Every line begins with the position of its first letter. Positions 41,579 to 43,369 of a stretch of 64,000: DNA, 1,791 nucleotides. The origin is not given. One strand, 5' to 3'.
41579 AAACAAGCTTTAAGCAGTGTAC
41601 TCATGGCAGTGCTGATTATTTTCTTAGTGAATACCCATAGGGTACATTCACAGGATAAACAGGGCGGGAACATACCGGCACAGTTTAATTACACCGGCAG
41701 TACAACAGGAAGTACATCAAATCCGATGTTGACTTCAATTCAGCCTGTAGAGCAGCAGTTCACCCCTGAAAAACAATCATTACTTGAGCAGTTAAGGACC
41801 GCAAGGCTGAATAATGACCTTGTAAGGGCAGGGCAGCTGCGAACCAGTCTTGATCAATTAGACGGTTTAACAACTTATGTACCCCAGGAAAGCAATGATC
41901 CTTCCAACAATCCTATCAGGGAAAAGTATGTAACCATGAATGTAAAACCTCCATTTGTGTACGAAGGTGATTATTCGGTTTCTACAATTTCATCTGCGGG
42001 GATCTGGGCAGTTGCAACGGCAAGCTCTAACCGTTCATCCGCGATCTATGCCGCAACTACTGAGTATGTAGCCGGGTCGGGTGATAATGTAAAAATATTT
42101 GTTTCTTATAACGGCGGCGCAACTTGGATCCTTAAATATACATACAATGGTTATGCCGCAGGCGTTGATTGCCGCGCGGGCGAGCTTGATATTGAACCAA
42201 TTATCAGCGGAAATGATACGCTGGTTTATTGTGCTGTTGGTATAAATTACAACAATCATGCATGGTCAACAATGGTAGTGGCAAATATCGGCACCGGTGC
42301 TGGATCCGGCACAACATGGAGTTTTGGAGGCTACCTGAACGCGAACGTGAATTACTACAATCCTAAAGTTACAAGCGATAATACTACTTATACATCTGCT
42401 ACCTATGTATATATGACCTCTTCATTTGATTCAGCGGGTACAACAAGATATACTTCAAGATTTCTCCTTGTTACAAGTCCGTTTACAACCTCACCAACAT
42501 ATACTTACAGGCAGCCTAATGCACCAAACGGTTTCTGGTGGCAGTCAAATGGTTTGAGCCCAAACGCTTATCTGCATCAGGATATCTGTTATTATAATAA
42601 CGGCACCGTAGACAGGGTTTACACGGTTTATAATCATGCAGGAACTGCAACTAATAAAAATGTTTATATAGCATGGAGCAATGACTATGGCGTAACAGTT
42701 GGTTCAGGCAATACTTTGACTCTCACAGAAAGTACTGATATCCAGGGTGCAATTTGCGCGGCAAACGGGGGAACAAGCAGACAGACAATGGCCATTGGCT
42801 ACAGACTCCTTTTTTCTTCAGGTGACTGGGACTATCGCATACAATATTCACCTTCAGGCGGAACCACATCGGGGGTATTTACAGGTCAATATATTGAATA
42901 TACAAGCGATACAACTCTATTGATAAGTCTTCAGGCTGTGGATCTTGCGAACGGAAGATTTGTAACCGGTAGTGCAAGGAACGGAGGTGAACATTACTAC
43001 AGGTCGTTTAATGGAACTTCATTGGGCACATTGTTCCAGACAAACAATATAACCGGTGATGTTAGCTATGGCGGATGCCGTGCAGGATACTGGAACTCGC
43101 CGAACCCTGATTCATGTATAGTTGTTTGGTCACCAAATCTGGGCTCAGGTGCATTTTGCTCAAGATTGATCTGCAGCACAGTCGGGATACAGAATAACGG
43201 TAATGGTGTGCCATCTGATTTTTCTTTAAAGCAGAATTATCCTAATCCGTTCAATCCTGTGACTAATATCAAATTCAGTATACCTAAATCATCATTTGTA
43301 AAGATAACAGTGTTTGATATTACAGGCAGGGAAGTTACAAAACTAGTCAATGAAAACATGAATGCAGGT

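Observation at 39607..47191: Tandem duplicated two-gene module: diverged helical protein plus divergently transcribed, highly conserved Cys-rich T9SS cargo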

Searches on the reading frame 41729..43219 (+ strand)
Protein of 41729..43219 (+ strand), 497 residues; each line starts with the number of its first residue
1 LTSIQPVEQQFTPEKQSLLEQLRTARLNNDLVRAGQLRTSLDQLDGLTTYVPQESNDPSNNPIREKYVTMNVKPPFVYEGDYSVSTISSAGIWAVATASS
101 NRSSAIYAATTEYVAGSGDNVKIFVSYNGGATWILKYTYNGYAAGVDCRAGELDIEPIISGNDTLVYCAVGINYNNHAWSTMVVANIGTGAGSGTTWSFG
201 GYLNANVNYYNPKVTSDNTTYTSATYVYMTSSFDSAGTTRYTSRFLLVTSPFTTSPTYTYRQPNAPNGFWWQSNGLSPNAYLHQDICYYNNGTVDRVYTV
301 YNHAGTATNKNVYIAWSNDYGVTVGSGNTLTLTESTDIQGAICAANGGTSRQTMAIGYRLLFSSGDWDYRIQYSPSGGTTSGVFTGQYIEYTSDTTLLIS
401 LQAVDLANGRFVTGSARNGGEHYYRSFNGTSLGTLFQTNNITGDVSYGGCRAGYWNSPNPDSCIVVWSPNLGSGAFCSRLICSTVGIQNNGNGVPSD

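Call 14: find_homologous_proteins(query=window:41729-43219:+, max_evalue=0.001)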
Query window:41729-43219:+ (497 aa): 34 proteins with E <= 0.001 among 8000 candidates.
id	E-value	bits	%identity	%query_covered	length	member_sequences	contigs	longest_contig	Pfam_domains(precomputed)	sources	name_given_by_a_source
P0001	0.0e+0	1125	100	100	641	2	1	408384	PF18962.8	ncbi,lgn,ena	-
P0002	0.0e+0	1029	90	100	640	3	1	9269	PF18962.8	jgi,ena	-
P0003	0.0e+0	1025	89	100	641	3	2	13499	PF18962.8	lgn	-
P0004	0.0e+0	1009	88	100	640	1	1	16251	PF18962.8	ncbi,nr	ncbi:MAG: T9SS type A sorting domain-containing protein [Ignavibacteria bacterium]|nr:T9SS type A so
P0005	7.6e-296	1000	86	100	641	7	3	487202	PF18962.8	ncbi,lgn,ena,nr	ncbi:MAG TPA: T9SS type A sorting domain-containing protein [Ignavibacteria bacterium]|nr:T9SS type 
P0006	6.1e-293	990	87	99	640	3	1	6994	PF18962.8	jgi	jgi:hypothetical protein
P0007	1.3e-272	923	80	100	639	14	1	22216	PF18962.8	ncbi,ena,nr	ncbi:MAG TPA: T9SS type A sorting domain-containing protein [Ignavibacteria bacterium]|nr:T9SS type 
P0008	9.6e-261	884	76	99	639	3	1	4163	PF18962.8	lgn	-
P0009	2.5e-249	846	74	100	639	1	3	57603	PF18962.8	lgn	-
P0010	5.0e-246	835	73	98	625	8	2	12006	PF18962.8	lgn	-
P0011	6.7e-239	812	71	100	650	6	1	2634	PF18962.8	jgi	-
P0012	3.3e-203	694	65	98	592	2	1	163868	PF18962.8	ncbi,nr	ncbi:MAG: T9SS type A sorting domain-containing protein [Ignavibacteria bacterium]|nr:T9SS type A so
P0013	7.8e-180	617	58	98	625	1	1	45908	PF18962.8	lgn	-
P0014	7.8e-176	604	57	100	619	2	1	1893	PF18962.8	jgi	-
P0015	4.6e-168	578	73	71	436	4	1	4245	PF18962.8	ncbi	ncbi:MAG: T9SS type A sorting domain-containing protein, partial [Ignavibacteria bacterium]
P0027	2.8e-96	341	40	99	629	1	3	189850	PF18962.8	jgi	-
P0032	6.6e-55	205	33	100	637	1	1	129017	PF18962.8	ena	-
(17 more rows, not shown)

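Call 15: find_encoding_contigs(protein=P0005, flank=8000, max_places=2)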
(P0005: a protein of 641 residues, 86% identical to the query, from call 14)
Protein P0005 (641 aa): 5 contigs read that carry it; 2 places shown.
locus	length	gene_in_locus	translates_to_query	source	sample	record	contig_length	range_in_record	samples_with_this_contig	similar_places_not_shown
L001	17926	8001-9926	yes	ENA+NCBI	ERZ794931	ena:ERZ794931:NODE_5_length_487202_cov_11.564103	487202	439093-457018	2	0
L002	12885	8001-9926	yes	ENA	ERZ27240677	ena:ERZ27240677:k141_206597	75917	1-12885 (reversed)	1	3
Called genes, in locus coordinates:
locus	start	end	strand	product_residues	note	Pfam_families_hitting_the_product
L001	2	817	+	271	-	PF19293:CdaA_N, PF02457:DAC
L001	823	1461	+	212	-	PF01135:PCMT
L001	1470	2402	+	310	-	PF01745:IPT (faint), PF20720:nSTAND3 (faint), PF01715:IPPT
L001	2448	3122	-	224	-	PF00725:3HCDH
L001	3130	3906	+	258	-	PF09674:DUF2400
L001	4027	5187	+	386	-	PF13439:Glyco_transf_4, PF13477:Glyco_trans_4_2, PF13579:Glyco_trans_4_4, PF20706:GT4-conflict, PF00534:Glycos_transf_1, PF13692:Glyco_trans_1_4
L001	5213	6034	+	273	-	PF01925:TauE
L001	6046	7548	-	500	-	-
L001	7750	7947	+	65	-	-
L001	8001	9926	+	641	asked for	PF18962:Por_Secre_tail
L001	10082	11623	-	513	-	-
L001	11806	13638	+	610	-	PF18962:Por_Secre_tail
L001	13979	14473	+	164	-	-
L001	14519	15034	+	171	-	PF13399:LytR_C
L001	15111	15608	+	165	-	PF02410:RsfS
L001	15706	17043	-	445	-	PF00289:Biotin_carb_N, PF01071:GARS_A (weak), PF02222:ATP-grasp, PF02786:CPSase_L_D2, PF07478:Dala_Dala_lig_C, PF02785:Biotin_carb_C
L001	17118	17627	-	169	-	PF00364:Biotin_lipoyl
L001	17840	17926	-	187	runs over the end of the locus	PF08207:EFP_N, PF01132:EFP, PF09285:Elong-fact-P_C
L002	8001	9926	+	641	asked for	PF18962:Por_Secre_tail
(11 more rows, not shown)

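Call 16: find_encoding_contigs(protein=P0012, flank=8000, max_places=2)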
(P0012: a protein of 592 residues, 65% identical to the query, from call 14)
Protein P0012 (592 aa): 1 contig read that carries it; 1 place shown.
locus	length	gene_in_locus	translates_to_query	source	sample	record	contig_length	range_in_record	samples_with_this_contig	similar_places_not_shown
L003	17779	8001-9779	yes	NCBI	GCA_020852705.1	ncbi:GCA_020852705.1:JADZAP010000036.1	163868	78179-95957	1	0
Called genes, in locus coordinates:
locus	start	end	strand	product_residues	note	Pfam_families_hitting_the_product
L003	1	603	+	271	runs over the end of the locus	PF19293:CdaA_N, PF02457:DAC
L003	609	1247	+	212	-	PF01135:PCMT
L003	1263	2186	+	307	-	PF01745:IPT (weak), PF01715:IPPT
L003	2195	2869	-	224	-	PF00725:3HCDH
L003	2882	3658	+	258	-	PF09674:DUF2400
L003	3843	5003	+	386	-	PF13439:Glyco_transf_4, PF13477:Glyco_trans_4_2, PF13579:Glyco_trans_4_4 (weak), PF20706:GT4-conflict, PF00534:Glycos_transf_1, PF13692:Glyco_trans_1_4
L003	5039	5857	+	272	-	PF01925:TauE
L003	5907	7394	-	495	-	-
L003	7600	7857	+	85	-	-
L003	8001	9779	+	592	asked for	PF18962:Por_Secre_tail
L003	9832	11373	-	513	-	-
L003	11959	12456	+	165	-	-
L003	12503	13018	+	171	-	PF13399:LytR_C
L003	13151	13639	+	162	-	-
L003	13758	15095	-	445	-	PF00289:Biotin_carb_N, PF01071:GARS_A (weak), PF02222:ATP-grasp, PF02786:CPSase_L_D2, PF07478:Dala_Dala_lig_C, PF02785:Biotin_carb_C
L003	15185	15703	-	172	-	PF00364:Biotin_lipoyl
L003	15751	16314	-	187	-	PF08207:EFP_N, PF01132:EFP, PF09285:Elong-fact-P_C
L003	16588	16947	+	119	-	-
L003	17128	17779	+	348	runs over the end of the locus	PF00044:Gp_dh_N, PF02800:Gp_dh_C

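Call 17: find_encoding_contigs(protein=P0027, flank=8000, max_places=2)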
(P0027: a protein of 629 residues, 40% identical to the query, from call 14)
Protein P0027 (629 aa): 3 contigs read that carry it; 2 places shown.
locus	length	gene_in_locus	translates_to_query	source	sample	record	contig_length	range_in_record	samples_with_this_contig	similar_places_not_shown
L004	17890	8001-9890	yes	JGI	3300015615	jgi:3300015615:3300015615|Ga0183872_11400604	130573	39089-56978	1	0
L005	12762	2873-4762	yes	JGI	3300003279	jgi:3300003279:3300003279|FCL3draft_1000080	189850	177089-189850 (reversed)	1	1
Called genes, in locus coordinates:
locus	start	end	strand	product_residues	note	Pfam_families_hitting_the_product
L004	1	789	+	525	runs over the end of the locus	PF18962:Por_Secre_tail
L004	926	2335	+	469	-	PF01738:DLH (faint), PF08840:BAAT_C (faint), PF00561:Abhydrolase_1 (faint), PF12697:Abhydrolase_6 (faint), PF00326:Peptidase_S9 (faint), PF12146:Hydrolase_4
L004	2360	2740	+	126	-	PF01909:NTP_transf_2, PF18765:Polbeta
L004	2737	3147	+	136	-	PF05168:HEPN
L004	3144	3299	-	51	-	-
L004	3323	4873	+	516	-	PF02541:Ppx-GppA, PF21447:Ppx-GppA_III, PF01966:HD, PF24391:HD-CE (weak)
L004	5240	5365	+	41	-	-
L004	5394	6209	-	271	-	PF01416:PseudoU_synth_1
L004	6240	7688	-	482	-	-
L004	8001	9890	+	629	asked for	PF18962:Por_Secre_tail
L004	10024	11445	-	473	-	-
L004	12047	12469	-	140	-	PF07681:DoxX, PF04173:DoxD (weak)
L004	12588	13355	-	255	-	-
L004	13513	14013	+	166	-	PF06172:Cupin_5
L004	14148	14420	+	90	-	-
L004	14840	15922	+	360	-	PF12895:ANAPC3 (faint), PF13424:TPR_12 (faint), PF07719:TPR_2 (faint), PF13428:TPR_14 (faint), PF13432:TPR_16 (faint), PF13414:TPR_11 (weak), PF14559:TPR_19 (faint)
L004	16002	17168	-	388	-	-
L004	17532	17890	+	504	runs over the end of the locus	-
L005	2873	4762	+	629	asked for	PF18962:Por_Secre_tail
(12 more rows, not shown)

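Call 18: find_encoding_contigs(protein=P0032, flank=8000, max_places=2)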
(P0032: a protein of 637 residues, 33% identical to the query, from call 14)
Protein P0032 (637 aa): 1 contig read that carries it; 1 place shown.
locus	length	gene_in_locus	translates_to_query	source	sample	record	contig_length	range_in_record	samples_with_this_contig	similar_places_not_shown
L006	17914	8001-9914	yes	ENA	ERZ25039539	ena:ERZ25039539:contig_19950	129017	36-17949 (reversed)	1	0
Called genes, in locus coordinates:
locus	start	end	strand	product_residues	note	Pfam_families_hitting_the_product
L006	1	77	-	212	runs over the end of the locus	-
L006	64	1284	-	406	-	PF08448:PAS_4 (faint), PF13188:PAS_8 (faint), PF13426:PAS_9 (weak), PF08447:PAS_3, PF00989:PAS (weak)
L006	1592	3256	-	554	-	-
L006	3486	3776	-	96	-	-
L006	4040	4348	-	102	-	PF13568:OMP_b-brl_2 (weak)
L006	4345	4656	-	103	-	PF13568:OMP_b-brl_2 (weak)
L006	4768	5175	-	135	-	-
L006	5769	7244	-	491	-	-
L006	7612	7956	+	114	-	PF00041:fn3 (weak)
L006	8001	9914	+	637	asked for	PF18962:Por_Secre_tail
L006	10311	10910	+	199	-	PF04542:Sigma70_r2, PF08281:Sigma70_r4_2, PF04545:Sigma70_r4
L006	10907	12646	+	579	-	PF13490:zf-HC2, PF04773:FecR (weak)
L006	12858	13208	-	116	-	PF05235:CHAD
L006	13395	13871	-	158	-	PF05235:CHAD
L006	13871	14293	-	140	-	PF00293:NUDIX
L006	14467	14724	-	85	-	PF05016:ParE_toxin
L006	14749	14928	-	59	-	-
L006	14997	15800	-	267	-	PF00850:Hist_deacetyl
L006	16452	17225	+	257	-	-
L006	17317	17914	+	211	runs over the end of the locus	?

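Call 23: search_protein_families(library=pfam, proteins=[L003:7600-7854:+, L006:7612-7953:+, L004:10027-11445:-, L004:6243-7688:-, L006:5772-7244:-], max_evalue=1)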
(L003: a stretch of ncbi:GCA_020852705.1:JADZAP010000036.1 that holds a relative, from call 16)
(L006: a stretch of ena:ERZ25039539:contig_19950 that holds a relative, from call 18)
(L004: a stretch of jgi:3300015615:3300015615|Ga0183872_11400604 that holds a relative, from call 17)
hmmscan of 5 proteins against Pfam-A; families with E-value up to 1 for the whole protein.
L003:7600-7854:+ (85 aa): 0 families

L006:7612-7953:+ (114 aa): 2 families
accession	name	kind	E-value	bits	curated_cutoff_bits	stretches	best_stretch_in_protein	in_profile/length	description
PF00041.27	fn3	-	7.7e-07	29.7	25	1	29-107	11-82/84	Fibronectin type III domain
PF16656.11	Pur_ac_phosph_N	-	0.006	17.6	30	1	23-105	4-88/93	Purple acid Phosphatase, N-terminal domain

L004:10027-11445:- (473 aa): 1 family
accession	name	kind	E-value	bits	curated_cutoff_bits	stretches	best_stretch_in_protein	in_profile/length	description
PF05778.17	Apo-CIII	-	0.0042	17.1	34.1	1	390-429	17-56/69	Apolipoprotein CIII (Apo-CIII)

L004:6243-7688:- (482 aa): 2 families
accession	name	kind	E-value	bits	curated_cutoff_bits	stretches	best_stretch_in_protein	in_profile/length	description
PF08708.16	PriCT_1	-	0.22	11.6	21.1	1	218-262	14-56/67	Primase C terminal 1 (PriCT-1)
PF22927.2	INT1_R3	-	0.38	10.8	27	1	365-448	53-137/160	Integrator complex subunit 1, R3 domain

L006:5772-7244:- (491 aa): 1 family
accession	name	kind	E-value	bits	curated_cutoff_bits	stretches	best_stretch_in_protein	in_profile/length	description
PF00589.27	Phage_integrase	-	0.013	15.7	27.1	1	77-149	68-139/172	Phage integrase family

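Call 31: search_protein_families(library=pfam, proteins=[L001:11806-13635:+], max_evalue=0.1)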
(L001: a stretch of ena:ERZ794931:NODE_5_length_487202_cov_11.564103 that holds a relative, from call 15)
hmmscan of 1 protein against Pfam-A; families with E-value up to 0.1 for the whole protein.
L001:11806-13635:+ (610 aa): 2 families
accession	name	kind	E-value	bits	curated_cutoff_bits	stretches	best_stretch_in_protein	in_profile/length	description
PF18962.6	Por_Secre_tail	-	1.7e-12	47.9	27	1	532-607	2-74/75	Secretion system C-terminal sorting domain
PF13585.12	CHU_C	-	0.013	16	27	1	544-602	18-78/86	CHU_C Type IX secretion signal domain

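Call 60: predict_structure(alignment_id=A6)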
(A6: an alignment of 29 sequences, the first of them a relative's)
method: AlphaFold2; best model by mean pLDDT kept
length: 641 residues; sequences in the alignment: 29
mean_pLDDT: 80.3   pTM: 0.75
mean pLDDT of the five models: 80.3, 80.0, 78.3, 77.4, 75.9
residues with pLDDT >= 90: 193; 70-90: 316; 50-70: 96; < 50: 36
segments of 3 or more residues with pLDDT < 50: 1-10, 27-35, 136-141, 544-553
pLDDT, mean of each block of 10 residues (from residue 1): 41 61 51 49 81 71 80 94 94 93 73 71 78 50 79 92 93 89 88 89 91 94 94 89 91 81 79 94 93 62 86 86 63 65 89 88 74 89 82 89 84 92 85 84 84 87 90 87 89 79 80 82 87 86 48 57 62 77 90 89 81 83 85 80 65
secondary structure, 60 per line:
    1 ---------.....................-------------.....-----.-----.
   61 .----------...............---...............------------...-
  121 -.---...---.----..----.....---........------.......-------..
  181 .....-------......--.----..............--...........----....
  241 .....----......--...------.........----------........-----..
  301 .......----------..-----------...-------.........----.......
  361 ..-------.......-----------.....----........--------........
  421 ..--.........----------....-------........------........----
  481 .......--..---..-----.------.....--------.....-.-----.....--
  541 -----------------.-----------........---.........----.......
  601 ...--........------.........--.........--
elements in order: H10-30 E44-48 H72-86 H90-104 E126-128 E143-147 E151-158 E165-171 E179-185 E193-198 E206-219 E222-232 E237-245 E250-255 E267-275 E286-293 E299-307 E331-333 E341-349 E354-362 E370-376 E388-392 E397-404 E413-422 E425-433 E444-447 E455-462 E469-476 E481-487 E509-513 E522-526 E534-538 E570-577 E581-589 E594-603 E606-613 E620-628 E631-639

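Call 91: search_protein_representatives(alignment_id=A10)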
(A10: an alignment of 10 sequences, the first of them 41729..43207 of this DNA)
Query: 10 sequences, 490 profile positions. Proteins with E-value up to 0.001 (for the whole library): 166; up to 1e-10: 132; up to 1e-30: 80. The best 150 are listed.
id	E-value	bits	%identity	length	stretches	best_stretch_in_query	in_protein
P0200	3.5e-181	619.7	-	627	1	1-490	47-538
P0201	1.1e-178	611.4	-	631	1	1-490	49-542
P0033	8.2e-176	601.9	-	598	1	2-486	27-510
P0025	1.0e-169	581.9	-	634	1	1-488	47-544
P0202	3.7e-156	537.1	-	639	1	1-490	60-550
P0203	1.2e-149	515.6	-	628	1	1-489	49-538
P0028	3.6e-143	494.3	-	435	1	145-490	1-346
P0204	5.6e-127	440.9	-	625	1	5-489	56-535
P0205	3.8e-117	408.5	-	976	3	3-478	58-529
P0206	8.6e-115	400.7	-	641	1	3-488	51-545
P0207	9.9e-115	400.5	-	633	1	1-490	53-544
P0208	5.6e-110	384.8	-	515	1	75-488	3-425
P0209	3.4e-109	382.2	-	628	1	3-488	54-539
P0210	3.0e-108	379.1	-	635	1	6-489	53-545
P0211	5.2e-103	361.8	-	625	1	1-488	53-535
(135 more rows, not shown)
